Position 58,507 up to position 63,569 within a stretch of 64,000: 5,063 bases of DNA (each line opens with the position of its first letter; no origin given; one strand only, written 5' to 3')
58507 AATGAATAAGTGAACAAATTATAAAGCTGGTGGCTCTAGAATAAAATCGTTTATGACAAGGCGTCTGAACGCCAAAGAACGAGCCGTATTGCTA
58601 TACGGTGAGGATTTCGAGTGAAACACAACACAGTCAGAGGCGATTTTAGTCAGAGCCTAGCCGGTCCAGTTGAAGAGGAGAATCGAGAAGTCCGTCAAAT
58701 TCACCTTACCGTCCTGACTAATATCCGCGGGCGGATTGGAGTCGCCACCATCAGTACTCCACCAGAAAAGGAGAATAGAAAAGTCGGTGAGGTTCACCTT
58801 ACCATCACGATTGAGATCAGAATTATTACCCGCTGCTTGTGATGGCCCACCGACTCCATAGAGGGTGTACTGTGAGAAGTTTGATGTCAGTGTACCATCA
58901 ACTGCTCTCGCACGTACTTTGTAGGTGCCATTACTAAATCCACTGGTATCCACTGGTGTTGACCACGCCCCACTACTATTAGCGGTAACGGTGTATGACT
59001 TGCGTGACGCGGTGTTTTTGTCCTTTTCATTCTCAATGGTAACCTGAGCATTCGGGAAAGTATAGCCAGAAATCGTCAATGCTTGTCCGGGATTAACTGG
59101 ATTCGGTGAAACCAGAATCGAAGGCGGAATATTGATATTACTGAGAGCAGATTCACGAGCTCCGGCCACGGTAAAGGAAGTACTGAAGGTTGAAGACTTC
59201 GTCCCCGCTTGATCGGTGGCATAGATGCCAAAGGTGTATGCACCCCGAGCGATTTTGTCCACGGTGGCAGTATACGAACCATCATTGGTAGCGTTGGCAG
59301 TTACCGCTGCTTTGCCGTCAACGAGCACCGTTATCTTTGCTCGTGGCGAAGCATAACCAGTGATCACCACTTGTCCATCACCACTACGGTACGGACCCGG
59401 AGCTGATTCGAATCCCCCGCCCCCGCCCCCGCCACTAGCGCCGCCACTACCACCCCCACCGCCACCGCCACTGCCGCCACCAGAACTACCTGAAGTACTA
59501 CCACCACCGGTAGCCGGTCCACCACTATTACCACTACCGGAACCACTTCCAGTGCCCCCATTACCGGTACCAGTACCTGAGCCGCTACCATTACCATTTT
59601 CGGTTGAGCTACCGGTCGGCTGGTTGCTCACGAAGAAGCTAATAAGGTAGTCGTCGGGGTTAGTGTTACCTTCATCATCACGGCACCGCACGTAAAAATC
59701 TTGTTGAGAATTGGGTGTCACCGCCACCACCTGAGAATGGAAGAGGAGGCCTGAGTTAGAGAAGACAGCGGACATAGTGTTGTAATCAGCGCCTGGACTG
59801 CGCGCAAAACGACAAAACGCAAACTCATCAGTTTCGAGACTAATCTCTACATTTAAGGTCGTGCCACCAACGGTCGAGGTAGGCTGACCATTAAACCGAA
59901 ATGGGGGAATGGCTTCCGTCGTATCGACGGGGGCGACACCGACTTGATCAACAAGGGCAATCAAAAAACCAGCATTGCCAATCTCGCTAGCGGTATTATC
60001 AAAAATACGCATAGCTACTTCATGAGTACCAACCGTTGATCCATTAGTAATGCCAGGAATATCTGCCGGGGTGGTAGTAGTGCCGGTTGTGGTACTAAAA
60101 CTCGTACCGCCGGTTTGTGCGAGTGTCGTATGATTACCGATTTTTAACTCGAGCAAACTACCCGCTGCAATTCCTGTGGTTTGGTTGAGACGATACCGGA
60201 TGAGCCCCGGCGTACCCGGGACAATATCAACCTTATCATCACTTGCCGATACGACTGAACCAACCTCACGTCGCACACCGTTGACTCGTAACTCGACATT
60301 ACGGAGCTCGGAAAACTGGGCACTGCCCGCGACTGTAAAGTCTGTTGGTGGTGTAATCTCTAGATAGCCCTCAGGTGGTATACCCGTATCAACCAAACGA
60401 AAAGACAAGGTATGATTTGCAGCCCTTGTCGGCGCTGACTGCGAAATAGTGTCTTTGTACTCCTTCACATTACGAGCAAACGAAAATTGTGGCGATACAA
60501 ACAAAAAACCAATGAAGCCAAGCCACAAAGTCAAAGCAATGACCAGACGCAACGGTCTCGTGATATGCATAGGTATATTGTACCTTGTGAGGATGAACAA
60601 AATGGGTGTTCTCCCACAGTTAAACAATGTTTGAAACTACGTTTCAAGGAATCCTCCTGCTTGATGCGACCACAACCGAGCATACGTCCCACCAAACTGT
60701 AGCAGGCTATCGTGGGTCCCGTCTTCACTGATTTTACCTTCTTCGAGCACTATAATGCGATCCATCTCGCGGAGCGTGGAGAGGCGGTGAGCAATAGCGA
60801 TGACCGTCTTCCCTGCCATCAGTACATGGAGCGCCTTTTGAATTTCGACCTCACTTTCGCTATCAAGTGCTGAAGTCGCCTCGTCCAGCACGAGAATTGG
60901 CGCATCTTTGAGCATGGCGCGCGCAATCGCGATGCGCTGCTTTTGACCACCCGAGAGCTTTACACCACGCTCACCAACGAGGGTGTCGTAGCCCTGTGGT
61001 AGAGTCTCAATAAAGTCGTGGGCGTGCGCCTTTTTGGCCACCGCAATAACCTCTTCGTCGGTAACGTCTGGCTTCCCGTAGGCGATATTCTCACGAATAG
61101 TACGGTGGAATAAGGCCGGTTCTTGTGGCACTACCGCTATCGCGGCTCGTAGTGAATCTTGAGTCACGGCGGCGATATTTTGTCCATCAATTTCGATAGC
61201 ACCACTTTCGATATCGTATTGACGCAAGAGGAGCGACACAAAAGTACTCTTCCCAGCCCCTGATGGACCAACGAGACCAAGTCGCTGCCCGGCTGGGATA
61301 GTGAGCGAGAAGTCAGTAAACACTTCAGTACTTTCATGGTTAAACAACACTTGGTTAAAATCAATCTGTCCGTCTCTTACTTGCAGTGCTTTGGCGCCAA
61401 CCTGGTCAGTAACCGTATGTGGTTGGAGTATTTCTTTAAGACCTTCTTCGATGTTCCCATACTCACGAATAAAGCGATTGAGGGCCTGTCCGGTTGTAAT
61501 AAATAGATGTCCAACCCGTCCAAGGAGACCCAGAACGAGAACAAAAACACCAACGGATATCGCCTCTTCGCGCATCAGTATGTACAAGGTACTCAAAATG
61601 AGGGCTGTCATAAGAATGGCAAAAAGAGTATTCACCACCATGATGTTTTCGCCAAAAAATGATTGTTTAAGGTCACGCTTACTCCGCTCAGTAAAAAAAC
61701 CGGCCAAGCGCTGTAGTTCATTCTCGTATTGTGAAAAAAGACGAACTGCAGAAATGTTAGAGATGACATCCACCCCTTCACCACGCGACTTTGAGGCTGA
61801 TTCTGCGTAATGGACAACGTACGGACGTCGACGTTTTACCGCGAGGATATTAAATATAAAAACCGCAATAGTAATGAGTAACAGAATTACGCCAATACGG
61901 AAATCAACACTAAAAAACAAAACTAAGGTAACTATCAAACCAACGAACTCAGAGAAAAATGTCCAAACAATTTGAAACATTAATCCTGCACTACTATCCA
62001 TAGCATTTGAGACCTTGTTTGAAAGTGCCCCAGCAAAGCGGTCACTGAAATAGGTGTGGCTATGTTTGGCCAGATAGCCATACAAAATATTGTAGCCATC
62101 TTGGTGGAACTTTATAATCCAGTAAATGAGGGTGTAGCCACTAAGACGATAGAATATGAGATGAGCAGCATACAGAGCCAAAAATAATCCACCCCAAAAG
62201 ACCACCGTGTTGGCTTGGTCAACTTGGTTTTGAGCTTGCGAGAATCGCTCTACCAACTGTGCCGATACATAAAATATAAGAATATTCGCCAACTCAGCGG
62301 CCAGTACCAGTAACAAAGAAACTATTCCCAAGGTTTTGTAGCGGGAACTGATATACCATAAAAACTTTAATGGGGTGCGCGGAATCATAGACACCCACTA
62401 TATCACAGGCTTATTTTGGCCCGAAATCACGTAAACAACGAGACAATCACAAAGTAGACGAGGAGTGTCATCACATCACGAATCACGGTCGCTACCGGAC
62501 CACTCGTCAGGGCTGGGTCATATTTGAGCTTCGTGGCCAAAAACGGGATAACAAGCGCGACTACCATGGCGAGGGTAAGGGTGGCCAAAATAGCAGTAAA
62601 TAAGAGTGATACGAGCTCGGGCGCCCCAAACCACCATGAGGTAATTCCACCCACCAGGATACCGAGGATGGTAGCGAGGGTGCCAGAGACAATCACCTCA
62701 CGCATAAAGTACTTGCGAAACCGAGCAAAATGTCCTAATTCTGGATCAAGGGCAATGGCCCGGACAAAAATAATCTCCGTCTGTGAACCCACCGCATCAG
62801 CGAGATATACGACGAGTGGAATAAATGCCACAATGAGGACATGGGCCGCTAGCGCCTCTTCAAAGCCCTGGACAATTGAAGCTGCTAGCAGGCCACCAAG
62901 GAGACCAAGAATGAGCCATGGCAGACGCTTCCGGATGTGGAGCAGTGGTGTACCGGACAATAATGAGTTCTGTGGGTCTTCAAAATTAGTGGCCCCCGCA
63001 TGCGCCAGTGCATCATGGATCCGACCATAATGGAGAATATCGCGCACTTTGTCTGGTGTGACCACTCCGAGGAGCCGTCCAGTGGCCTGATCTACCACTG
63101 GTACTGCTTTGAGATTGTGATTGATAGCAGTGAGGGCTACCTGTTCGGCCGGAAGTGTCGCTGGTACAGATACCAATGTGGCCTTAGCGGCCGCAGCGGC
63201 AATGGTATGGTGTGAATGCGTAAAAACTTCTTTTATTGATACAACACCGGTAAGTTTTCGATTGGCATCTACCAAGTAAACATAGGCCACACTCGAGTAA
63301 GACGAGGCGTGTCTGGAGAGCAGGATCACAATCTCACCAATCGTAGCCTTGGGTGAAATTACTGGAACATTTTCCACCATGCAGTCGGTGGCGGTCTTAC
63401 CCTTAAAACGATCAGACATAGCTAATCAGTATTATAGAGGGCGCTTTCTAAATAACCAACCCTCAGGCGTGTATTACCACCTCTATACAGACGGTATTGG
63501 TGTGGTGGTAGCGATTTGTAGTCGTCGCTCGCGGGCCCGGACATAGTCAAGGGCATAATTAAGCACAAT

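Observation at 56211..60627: Second copy of the cohesin-like / dockerin gene pair (segmental paralogy with the 19478-25677 region)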

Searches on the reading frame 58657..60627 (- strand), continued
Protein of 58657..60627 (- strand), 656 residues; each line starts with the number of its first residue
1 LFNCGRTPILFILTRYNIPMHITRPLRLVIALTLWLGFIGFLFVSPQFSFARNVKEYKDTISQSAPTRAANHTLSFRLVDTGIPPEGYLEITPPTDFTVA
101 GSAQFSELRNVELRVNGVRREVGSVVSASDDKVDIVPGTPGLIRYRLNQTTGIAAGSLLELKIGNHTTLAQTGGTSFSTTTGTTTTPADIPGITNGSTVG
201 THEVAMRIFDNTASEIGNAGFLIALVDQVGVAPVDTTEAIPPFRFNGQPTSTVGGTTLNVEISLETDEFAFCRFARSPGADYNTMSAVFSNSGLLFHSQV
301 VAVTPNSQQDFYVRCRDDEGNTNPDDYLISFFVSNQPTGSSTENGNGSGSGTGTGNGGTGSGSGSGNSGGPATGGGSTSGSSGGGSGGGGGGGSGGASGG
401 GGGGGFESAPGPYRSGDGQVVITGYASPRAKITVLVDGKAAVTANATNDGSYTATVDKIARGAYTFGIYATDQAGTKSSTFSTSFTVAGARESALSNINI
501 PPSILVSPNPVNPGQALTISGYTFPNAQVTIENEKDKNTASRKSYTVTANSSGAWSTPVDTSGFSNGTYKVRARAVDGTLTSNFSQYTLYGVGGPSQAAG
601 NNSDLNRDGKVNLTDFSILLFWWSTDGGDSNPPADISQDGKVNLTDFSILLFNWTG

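Call 77: fold_search(model_id=the predicted structure, library=pdb)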
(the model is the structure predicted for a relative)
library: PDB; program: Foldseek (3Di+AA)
matches with E <= 10: 1921; with E <= 0.001: 216
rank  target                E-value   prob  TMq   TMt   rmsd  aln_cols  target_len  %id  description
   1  7ptp_A                1.7e-12  1.00  0.13  0.12  25.2       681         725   10  In-situ structure of pentameric S-layer protein (released 2021-12-15)
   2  8k53_A                3.2e-09  1.00  0.12  0.10  35.5       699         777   10  Structure of the Dimeric Human CNTN2 Ig 1-6-FNIII 1-2 Domain in an Asymmetric State (released 2023-12-06)
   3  9fly_A                1.5e-08  1.00  0.11  0.08  53.0       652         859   11  CryoEM structure of the base (4151-5009) in the grappling hook protein A (GhpA) in the bacterium Aureispira sp. CCB-QB (released 2024-10-16)
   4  6xi3                  1.9e-08  1.00  0.13  0.20  34.4       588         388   12  Crystal structure of tetra-tandem repeat in extending region of large adhesion protein (released 2020-10-14)
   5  9g93_A                1.9e-08  1.00  0.09  0.10  26.9       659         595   10  CryoET structure of the in vitro grown Bacillus anthracis Sap S-layer (released 2024-12-18)
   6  9flw_A                2.3e-08  1.00  0.12  0.14  43.6       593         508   10  CryoEM structure of the fragment-6 (3571-4078) in the grappling hook protein A (GhpA) in the bacterium Aureispira sp.  (released 2024-10-16)
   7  9qk2_F                3.3e-08  1.00  0.13  0.13  25.2       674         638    7  Structure of the Complement classical and lectin pathway C3 convertase in complex with substrate C3 (released 2025-12-24)
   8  9ijj_4J               8.4e-08  1.00  0.10  0.09  34.6       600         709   10  In situ structure of the central apparatus in mouse sperm axoneme. (released 2025-06-04)
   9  7sqc_2A               8.4e-08  1.00  0.11  0.09  38.2       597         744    8  Ciliary C1 central pair apparatus isolated from Chlamydomonas reinhardtii (released 2022-04-13)
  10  4yfg_A                8.9e-08  1.00  0.12  0.16  27.2       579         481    7  Crystal structure of PTP delta meA3/meB minus variant Ig1-Fn1 (released 2015-05-06)
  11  7som_D                1.2e-07  0.99  0.12  0.06  39.1       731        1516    7  Ciliary C2 central pair apparatus isolated from Chlamydomonas reinhardtii (released 2022-04-13)
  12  8qox_B                2.0e-07  1.00  0.11  0.14  20.4       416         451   12  Two-component assembly of SlaA and SlaB S-layer proteins of Sulfolobus acidocaldarius (released 2024-02-21)
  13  7sqc_2B               2.4e-07  0.96  0.10  0.09  55.8       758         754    8  Ciliary C1 central pair apparatus isolated from Chlamydomonas reinhardtii (released 2022-04-13)
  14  7ol2_A                3.2e-07  1.00  0.13  0.14  27.6       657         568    8  Crystal structure of mouse contactin 1 immunoglobulin domains (released 2022-12-14)
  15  9ijj_4G               5.1e-07  0.94  0.10  0.02  47.0       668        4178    9  In situ structure of the central apparatus in mouse sperm axoneme. (released 2025-06-04)
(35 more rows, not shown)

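Call 79: search_protein_families(library=ncbifam, proteins=[window:58657-60570:-], max_evalue=0.01)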
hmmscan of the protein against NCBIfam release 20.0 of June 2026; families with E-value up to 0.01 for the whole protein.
window:58657-60570:- (637 aa): 4 families
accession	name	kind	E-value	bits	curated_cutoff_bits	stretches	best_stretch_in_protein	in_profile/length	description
NF033510.3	Ca_tandemer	repeat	2.6e-10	40.5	50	2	399-458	31-95/96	Ca2+-stabilized repeat-containing adhesin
NF032891.0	tail_200_repeat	domain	1.5e-05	24.6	350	1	497-554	112-173/195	tandem large repeat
NF040520.1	Ig_like_BLP2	equivalog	0.0013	17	750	1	399-548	180-312/730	Ig-like repeat protein Blp2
NF041540.1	dockerin_GC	domain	0.0094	16.3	29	0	585-635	11-63/67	GC-type dockerin domain-anchored protein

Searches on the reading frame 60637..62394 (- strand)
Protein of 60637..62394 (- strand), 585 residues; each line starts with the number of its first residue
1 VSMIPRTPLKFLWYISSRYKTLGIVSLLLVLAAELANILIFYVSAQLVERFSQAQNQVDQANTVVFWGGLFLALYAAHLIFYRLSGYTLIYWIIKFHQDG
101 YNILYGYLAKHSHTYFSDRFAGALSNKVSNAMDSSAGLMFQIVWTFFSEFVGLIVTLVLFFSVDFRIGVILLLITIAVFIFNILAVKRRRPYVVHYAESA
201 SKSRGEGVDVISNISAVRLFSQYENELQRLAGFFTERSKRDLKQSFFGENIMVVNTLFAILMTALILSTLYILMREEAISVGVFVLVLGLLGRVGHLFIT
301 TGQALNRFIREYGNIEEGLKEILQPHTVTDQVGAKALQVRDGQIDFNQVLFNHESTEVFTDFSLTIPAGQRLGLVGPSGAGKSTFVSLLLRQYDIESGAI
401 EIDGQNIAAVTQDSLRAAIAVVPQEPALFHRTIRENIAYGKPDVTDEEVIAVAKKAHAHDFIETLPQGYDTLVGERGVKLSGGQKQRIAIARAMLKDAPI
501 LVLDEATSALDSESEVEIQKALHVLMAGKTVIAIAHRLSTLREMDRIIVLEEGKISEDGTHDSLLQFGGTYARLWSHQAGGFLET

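Call 10: search_protein_families(library=pfam, proteins=[window:60637-62394:-], max_evalue=0.001)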
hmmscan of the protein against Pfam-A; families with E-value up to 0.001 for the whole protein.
window:60637-62394:- (585 aa): 5 families
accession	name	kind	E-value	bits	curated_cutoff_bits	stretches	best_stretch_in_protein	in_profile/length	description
PF00005.33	ABC_tran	-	8.5e-35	120.8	25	1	360-508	2-137/137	ABC transporter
PF00664.28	ABC_membrane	-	6.6e-17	62.5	28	1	24-289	2-265/274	ABC transporter transmembrane region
PF02463.25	SMC_N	-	1.3e-07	31.7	40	1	479-550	136-211/220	RecF/RecN/SMC N terminal domain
PF13401.12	AAA_22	-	0.0004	21.2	27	0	374-510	10-96/130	AAA domain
PF03193.22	RsgA_GTPase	-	0.0008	19.7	30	0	334-401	72-138/174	RsgA GTPase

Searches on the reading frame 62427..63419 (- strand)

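Call 10: search_protein_families(library=pfam, proteins=[window:62427-63419:-], max_evalue=0.001)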
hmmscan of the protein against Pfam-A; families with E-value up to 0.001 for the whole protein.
window:62427-63419:- (330 aa): 2 families
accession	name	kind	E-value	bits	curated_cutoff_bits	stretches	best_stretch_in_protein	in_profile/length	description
PF01769.21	MgtE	-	3.2e-21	76.3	27.6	1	200-325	1-125/125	Divalent cation transporter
PF00571.33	CBS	-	1.7e-14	54.3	24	2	11-68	2-54/57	CBS domain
